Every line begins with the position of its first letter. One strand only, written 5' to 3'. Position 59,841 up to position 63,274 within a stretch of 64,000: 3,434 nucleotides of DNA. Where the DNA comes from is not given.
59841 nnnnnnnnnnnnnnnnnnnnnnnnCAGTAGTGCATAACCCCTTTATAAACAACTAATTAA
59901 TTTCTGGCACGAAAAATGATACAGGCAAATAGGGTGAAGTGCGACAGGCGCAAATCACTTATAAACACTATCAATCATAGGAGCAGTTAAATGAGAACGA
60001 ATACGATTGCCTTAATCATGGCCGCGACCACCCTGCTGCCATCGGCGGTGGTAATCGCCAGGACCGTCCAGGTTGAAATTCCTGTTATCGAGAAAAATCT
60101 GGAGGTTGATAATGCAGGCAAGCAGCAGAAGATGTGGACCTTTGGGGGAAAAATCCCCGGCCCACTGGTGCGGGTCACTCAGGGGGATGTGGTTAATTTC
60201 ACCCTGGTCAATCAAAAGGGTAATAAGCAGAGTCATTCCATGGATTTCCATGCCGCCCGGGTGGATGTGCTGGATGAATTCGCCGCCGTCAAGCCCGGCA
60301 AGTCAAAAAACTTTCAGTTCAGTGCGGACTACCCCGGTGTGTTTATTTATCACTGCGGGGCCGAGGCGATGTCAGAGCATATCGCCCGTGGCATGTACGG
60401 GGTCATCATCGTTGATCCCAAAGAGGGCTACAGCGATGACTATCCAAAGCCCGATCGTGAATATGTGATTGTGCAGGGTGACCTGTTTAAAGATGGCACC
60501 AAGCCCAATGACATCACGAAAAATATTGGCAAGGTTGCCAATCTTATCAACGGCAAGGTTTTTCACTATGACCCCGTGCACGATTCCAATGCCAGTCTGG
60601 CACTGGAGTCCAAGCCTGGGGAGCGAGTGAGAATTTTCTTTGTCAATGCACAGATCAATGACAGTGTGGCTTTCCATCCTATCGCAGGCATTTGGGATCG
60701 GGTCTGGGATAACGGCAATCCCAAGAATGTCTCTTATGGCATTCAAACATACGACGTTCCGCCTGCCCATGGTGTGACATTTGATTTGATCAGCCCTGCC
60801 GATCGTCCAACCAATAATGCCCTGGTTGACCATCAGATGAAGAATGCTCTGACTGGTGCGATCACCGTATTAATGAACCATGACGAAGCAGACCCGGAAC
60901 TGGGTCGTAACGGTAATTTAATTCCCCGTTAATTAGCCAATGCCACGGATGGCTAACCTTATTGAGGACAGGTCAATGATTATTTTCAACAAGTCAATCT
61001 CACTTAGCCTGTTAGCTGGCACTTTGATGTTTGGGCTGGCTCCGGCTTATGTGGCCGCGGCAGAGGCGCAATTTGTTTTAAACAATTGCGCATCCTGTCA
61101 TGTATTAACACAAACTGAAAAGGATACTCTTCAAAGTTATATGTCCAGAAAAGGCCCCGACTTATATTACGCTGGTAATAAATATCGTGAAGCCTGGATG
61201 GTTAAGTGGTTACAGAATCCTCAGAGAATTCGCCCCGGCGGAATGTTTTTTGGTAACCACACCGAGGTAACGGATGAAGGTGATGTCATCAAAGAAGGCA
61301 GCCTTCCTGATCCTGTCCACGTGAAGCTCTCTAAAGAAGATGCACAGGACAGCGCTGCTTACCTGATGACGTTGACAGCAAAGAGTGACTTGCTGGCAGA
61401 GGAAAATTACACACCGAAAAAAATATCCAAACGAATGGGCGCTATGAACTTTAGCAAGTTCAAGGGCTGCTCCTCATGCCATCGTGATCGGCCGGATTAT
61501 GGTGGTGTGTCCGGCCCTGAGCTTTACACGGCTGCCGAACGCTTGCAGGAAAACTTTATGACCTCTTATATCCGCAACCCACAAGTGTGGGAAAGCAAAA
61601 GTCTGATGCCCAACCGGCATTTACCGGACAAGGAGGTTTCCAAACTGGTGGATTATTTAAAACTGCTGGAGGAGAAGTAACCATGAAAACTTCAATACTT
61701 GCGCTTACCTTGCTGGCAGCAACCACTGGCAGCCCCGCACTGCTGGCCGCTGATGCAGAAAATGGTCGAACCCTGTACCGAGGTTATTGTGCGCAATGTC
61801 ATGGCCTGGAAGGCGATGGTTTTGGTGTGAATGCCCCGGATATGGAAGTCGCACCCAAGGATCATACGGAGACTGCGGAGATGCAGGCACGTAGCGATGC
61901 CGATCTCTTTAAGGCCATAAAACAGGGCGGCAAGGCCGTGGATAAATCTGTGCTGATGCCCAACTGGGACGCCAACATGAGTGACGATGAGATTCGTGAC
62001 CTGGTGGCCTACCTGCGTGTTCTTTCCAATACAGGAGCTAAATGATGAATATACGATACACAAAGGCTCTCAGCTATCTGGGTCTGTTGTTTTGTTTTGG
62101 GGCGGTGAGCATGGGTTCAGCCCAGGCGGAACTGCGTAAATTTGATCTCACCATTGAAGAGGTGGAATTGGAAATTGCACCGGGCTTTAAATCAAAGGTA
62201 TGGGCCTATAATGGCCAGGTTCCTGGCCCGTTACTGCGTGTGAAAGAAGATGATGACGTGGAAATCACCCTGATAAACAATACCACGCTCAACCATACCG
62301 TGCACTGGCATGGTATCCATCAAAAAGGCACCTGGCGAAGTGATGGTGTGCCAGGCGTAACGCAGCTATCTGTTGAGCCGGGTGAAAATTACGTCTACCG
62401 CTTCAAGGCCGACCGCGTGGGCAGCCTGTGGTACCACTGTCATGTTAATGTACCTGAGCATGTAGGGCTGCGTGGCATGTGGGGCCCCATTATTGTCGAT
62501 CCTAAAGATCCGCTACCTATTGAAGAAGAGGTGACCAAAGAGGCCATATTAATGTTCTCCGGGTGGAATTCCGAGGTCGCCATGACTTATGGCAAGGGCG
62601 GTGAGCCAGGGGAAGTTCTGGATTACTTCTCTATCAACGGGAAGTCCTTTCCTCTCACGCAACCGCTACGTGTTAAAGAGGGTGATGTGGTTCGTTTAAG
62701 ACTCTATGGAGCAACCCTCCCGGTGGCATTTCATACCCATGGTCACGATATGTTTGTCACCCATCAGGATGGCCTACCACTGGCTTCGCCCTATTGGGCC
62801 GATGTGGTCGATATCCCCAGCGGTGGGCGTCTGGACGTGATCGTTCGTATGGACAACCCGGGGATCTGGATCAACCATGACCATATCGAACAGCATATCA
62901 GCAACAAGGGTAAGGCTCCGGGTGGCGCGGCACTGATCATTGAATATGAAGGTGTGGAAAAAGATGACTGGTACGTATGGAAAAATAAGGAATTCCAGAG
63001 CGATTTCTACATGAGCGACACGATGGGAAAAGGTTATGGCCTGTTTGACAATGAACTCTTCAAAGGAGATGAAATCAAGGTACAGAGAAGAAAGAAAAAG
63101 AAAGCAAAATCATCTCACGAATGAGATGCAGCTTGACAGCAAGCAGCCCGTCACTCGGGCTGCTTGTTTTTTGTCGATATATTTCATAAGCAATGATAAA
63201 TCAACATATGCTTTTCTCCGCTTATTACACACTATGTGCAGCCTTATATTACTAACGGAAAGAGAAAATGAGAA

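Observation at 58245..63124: NO sensor NorR apparently drives an NO-producing enzyme: nitrifier-type nirK/ncg cluster under a new regulator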

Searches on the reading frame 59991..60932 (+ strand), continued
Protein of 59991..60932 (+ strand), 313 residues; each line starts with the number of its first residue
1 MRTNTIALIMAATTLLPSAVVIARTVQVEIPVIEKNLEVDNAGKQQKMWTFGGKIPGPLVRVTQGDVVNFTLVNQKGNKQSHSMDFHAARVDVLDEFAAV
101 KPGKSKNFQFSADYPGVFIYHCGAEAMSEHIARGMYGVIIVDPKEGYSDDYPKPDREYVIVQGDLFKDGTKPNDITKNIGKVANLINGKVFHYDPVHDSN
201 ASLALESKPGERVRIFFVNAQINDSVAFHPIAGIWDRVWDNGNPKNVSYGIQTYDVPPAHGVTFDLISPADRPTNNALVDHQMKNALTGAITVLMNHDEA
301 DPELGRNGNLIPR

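Call 62: search_protein_families(library=ncbifam, max_evalue=1e-15, proteins=[L004:9374-9775:-, L013:13282-13692:+, L024:13157-13579:+, L046:9279-9671:-, L075:13360-13785:+, L009:9380-9775:-])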
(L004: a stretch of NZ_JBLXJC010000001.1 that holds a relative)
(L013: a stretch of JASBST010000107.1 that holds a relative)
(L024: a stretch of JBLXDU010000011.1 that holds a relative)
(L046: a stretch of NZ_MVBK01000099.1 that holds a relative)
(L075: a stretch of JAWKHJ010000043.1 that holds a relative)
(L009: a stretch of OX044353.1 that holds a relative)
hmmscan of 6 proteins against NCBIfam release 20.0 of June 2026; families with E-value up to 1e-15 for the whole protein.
L004:9374-9775:- (134 aa): 5 families
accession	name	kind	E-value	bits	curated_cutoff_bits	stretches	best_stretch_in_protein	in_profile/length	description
NF008886.0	PRK11920.1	equivalog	2.1e-42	144.4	193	1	1-132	1-132/153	iron-responsive transcriptional regulator RirA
TIGR00738.1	rrf2_super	superfamily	1e-35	122.5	73.3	1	1-132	1-132/132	Rrf2 family transcriptional regulator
NF008240.0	PRK11014.1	equivalog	2.4e-35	121.7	182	1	1-132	1-129/141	nitric oxide-sensing transcriptional repressor NsrR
TIGR02944.1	suf_reg_Xantho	equivalog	2.8e-17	63.3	110.65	1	2-129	3-129/130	SUF system Fe-S cluster assembly regulator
TIGR02010.1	IscR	equivalog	5.7e-16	58.6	207.55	1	1-132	1-131/135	Fe-S cluster assembly transcriptional regulator IscR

L013:13282-13692:+ (137 aa): 3 families
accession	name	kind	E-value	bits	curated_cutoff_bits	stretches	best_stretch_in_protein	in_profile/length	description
NF008240.0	PRK11014.1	equivalog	3.4e-28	98.4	182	1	1-136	1-136/141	nitric oxide-sensing transcriptional repressor NsrR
TIGR00738.1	rrf2_super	superfamily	5.7e-27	94.2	73.3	1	1-128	1-131/132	Rrf2 family transcriptional regulator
NF008886.0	PRK11920.1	equivalog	3.3e-25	88.6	193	1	1-136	1-139/153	iron-responsive transcriptional regulator RirA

L024:13157-13579:+ (141 aa): 3 families
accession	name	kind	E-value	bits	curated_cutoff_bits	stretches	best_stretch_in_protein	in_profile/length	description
NF008240.0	PRK11014.1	equivalog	1.3e-32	112.8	182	1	1-140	1-140/141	nitric oxide-sensing transcriptional repressor NsrR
TIGR00738.1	rrf2_super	superfamily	2.4e-30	105.1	73.3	1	1-128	1-131/132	Rrf2 family transcriptional regulator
NF008886.0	PRK11920.1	equivalog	7.7e-29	100.3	193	1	1-140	1-143/153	iron-responsive transcriptional regulator RirA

L046:9279-9671:- (131 aa): 3 families
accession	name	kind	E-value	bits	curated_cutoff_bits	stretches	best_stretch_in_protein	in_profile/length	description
NF008886.0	PRK11920.1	equivalog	3.4e-36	124.2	193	1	1-131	1-131/153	iron-responsive transcriptional regulator RirA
TIGR00738.1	rrf2_super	superfamily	9.3e-34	116.2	73.3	1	1-131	1-131/132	Rrf2 family transcriptional regulator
NF008240.0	PRK11014.1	equivalog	1.7e-32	112.4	182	1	1-131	1-128/141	nitric oxide-sensing transcriptional repressor NsrR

L075:13360-13785:+ (142 aa): 4 families
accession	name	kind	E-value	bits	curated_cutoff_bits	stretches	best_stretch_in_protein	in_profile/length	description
NF008240.0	PRK11014.1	equivalog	3.5e-40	137.3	182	1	1-141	1-139/141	nitric oxide-sensing transcriptional repressor NsrR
NF008886.0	PRK11920.1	equivalog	3e-35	121.2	193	1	1-141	1-142/153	iron-responsive transcriptional regulator RirA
TIGR00738.1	rrf2_super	superfamily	4e-32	110.9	73.3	1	1-130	1-131/132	Rrf2 family transcriptional regulator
TIGR02944.1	suf_reg_Xantho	equivalog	6.4e-18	65.4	110.65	1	2-129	3-130/130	SUF system Fe-S cluster assembly regulator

L009:9380-9775:- (132 aa): 4 families
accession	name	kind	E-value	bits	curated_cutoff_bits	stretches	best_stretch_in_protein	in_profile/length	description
NF008240.0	PRK11014.1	equivalog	1.7e-39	135.1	182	1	1-132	1-131/141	nitric oxide-sensing transcriptional repressor NsrR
TIGR00738.1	rrf2_super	superfamily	1.7e-35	121.8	73.3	1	1-130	1-132/132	Rrf2 family transcriptional regulator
NF008886.0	PRK11920.1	equivalog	1.6e-26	92.8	193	1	1-131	1-133/153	iron-responsive transcriptional regulator RirA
TIGR02010.1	IscR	equivalog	5.6e-18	65.1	207.55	1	1-131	1-132/135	Fe-S cluster assembly transcriptional regulator IscR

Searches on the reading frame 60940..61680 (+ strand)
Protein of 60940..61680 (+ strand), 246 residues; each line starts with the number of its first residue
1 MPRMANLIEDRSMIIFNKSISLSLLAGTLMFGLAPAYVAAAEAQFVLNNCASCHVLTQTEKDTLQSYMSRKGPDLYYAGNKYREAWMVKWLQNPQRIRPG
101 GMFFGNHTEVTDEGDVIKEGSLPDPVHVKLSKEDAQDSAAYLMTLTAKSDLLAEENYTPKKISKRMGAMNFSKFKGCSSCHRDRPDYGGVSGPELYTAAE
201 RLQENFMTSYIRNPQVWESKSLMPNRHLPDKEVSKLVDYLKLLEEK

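Call 3: search_protein_families(library=pfam, proteins=[window:60940-61680:+])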
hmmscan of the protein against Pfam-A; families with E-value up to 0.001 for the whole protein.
window:60940-61680:+ (246 aa): 3 families
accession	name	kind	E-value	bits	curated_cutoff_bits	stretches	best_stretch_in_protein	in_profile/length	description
PF00034.26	Cytochrom_C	-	6.7e-13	50.2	21.3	2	40-145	3-89/90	Cytochrome c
PF13442.11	Cytochrome_CBB3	-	1.3e-07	32.2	27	1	170-240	9-68/68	Cytochrome C oxidase, cbb3-type, subunit III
PF02433.20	FixO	-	6.6e-06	26.2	29.6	1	69-103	100-134/219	Cytochrome C oxidase, mono-heme subunit/FixO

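Call 4: search_protein_families(library=ncbifam, proteins=[window:60940-61680:+])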
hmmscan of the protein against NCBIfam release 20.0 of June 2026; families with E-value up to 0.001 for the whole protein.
window:60940-61680:+ (246 aa): 8 families
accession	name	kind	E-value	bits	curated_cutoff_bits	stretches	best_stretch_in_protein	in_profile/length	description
TIGR04485.1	thiosulf_SoxX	equivalog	3e-13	50.3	61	2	177-241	5-76/78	sulfur oxidation c-type cytochrome SoxX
NF045773.1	cytochro_C550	exception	9.4e-08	32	125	1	170-240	54-116/118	cytochrome c550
NF045774.1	cytochro_C551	exception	2.1e-07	30.9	118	0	170-241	44-107/110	cytochrome c551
NF011055.0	PRK14487.1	subfamily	4.2e-05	23.2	218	1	69-101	106-138/212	cbb3-type cytochrome c oxidase subunit II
TIGR00781.1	ccoO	equivalog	7.9e-05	22.4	200.65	0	69-101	100-132/232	cytochrome-c oxidase, cbb3-type subunit II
NF011053.0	PRK14485.1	subfamily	0.00013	20.3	1080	0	69-103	589-623/716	putative bifunctional cbb3-type cytochrome c oxidase subunit I/II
TIGR02603.1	CxxCH_TIGR02603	domain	0.00017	21.6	68.15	0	175-214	12-50/134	putative heme-binding domain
NF011054.0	PRK14486.1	equivalog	0.00071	19.2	447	0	69-100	101-132/294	putative bifunctional cbb3-type cytochrome c oxidase subunit II/cytochrome c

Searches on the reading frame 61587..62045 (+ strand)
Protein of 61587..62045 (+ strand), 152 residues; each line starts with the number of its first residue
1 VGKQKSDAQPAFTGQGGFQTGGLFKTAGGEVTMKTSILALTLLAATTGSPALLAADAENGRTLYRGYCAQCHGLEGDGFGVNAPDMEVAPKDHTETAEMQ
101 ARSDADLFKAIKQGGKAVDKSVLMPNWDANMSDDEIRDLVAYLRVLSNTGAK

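Call 3: search_protein_families(library=pfam, proteins=[window:61587-62045:+])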
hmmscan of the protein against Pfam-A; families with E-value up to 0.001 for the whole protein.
window:61587-62045:+ (152 aa): 2 families
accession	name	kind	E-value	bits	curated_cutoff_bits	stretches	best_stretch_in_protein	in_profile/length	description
PF13442.11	Cytochrome_CBB3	-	8.6e-14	52.1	27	1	55-143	1-68/68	Cytochrome C oxidase, cbb3-type, subunit III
PF00034.26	Cytochrom_C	-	7.5e-13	50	21.3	1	57-146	1-89/90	Cytochrome c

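Call 4: search_protein_families(library=ncbifam, proteins=[window:61587-62045:+])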
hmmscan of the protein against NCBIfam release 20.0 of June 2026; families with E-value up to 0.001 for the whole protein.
window:61587-62045:+ (152 aa): 8 families
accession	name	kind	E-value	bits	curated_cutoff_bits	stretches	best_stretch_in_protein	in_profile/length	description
NF050122.1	bc1_QcrC_actin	exception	2.9e-10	39.9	200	1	54-149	133-214/253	cytochrome bc1 complex diheme cytochrome c subunit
NF011054.0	PRK14486.1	equivalog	9.7e-09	35.1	447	1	57-145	215-289/294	putative bifunctional cbb3-type cytochrome c oxidase subunit II/cytochrome c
TIGR00782.1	ccoP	equivalog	5.4e-08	32.5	179.95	1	40-148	90-194/285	cytochrome-c oxidase, cbb3-type subunit III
NF045930.1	Cytc6PetJCyano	equivalog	2.7e-07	30.5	135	1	35-143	7-102/110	cytochrome c6 PetJ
TIGR04494.1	c550_PedF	equivalog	3.6e-07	30.1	122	1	59-144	53-128/133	cytochrome c-550 PedF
TIGR02603.1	CxxCH_TIGR02603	domain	9.3e-07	28.9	68.15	0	55-89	1-34/134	putative heme-binding domain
NF033864.1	cytochrome579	equivalog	9.6e-06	25.5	280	1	58-116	50-110/179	cytochrome 579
TIGR04485.1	thiosulf_SoxX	equivalog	5.9e-05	23.7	61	1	65-143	2-75/78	sulfur oxidation c-type cytochrome SoxX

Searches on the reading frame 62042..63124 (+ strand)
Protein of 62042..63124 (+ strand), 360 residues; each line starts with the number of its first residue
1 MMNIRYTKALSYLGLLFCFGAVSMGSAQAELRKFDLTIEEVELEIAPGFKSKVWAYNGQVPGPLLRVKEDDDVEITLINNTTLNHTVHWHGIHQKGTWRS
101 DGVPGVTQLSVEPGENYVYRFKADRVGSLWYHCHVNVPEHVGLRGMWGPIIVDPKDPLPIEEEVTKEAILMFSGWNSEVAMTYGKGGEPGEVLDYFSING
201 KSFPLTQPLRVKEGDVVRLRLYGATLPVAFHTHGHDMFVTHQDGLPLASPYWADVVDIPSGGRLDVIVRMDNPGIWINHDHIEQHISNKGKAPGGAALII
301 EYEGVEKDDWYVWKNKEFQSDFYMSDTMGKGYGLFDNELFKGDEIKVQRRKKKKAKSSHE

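Call 3: search_protein_families(library=pfam, proteins=[window:62042-63124:+])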
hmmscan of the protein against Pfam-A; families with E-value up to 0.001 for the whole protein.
window:62042-63124:+ (360 aa): 3 families
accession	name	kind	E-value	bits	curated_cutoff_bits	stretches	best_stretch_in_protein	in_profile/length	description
PF07732.21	Cu-oxidase_3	-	7.1e-39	133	21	1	39-155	3-117/119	Multicopper oxidase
PF07731.20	Cu-oxidase_2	-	2.1e-28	99.2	20.4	2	190-288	19-125/137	Multicopper oxidase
PF00394.28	Cu-oxidase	-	1.7e-09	38.4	21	1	177-290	12-143/157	Multicopper oxidase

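Call 4: search_protein_families(library=ncbifam, proteins=[window:62042-63124:+])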
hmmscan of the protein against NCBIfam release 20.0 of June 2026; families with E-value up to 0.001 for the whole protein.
window:62042-63124:+ (360 aa): 8 families
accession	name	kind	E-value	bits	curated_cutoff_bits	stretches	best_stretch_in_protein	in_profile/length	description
TIGR01480.1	copper_res_A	subfamily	7.4e-37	127.1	478.95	2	28-178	42-184/593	copper resistance system multicopper oxidase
TIGR03389.1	laccase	equivalog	4.7e-33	114.8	558.9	2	33-244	5-226/539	laccase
TIGR02376.1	Cu_nitrite_red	equivalog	5.2e-31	108.2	296.3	1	31-161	27-153/326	copper-containing nitrite reductase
TIGR03388.1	ascorbase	equivalog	5.9e-30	104.4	614.8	1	43-175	12-142/542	L-ascorbate oxidase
TIGR03390.1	ascorbOXfungal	equivalog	1.3e-19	70.1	445.35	1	55-269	31-262/538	L-ascorbate oxidase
NF008205.1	PRK10965.1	equivalog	7e-19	68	525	1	33-137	47-147/529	multicopper oxidase CueO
NF008135.0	PRK10883.1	equivalog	8.9e-09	34.3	581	1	36-272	50-287/471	cell division protein FtsP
NF045554.1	AmiPhnlOxPhsA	equivalog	3.1e-05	22.7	950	0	51-105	43-98/581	O-aminophenol oxidase PhsA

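Call 8: search_solved_structures(query=window:62042-63124:+, max_evalue=0.00001)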
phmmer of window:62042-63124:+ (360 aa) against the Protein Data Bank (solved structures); distinct sequences matched with E-value up to 0.00001: 260 (the best 60 are shown).
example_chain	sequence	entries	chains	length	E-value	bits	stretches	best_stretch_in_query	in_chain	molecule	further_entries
2zwn_A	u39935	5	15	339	2.9e-144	484.2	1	32-355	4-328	two-domain type laccase | Multicopper oxidase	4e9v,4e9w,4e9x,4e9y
3g5w_A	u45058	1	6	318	1e-111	377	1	30-344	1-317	Multicopper oxidase type 1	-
3gdc_A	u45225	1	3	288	1.3e-34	123.3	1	30-282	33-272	Multicopper oxidase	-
9cck_C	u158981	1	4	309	2.1e-33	119.3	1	33-283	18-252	Copper-containing nitrite reductase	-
6vox_A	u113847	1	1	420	2.7e-33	118.9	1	34-224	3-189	Copper oxidase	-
9cck_A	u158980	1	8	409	9.7e-33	117.1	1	33-283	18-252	Copper-containing nitrite reductase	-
4f7k_A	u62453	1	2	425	1e-31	113.7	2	51-268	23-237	Laccase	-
6vow_A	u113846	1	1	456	4.7e-31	111.5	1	30-274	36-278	multicopper oxidase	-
7rab_A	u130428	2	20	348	4.7e-31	111.5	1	21-282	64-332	multicopper oxidase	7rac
3v9e_A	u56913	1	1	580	9.4e-31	110.5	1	32-175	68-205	Laccase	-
3sqr_A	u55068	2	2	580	1.2e-30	110.2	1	32-175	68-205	laccase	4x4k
9gly_A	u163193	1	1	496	3.6e-30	108.6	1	46-277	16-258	Laccase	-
5mhw_A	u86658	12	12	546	1.7e-28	103.1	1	37-309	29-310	Laccase 2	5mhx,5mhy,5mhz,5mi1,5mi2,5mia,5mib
6rhh_A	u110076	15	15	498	4.2e-28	101.8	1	45-309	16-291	Laccase 2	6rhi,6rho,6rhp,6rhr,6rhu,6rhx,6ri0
1hfu_A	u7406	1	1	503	4.2e-28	101.8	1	48-280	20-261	LACCASE 1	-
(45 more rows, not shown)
